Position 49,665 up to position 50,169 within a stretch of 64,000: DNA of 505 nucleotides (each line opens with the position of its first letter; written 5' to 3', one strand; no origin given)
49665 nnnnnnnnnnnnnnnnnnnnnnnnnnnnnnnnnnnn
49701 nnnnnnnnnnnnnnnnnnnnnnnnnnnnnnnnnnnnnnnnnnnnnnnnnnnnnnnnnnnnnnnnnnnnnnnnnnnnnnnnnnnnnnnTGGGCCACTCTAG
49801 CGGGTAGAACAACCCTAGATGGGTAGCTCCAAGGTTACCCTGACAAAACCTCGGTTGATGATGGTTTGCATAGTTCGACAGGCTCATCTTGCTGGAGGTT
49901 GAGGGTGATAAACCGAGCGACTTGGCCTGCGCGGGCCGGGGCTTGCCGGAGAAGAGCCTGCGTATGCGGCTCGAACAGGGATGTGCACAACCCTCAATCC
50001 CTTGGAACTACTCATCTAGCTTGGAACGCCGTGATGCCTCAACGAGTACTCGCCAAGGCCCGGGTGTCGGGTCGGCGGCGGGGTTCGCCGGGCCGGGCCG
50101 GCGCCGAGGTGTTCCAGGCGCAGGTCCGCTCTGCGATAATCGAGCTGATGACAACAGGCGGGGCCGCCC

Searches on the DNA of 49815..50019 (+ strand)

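Call 68: search_dna_similar(query=window:49815-50019:+, collection=plasmids, mode=distant, max_evalue=0.01, max_rows=10)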
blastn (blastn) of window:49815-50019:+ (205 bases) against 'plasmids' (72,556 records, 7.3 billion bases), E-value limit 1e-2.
No match.

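Call 69: search_dna_similar(query=window:49815-50019:+, collection=phages, mode=distant, max_evalue=0.01, max_rows=10)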
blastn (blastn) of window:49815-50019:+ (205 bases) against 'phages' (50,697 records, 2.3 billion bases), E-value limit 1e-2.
No match.
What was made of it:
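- Tried and rejected: The complete copy B gave no match in either (calls 68, 69).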
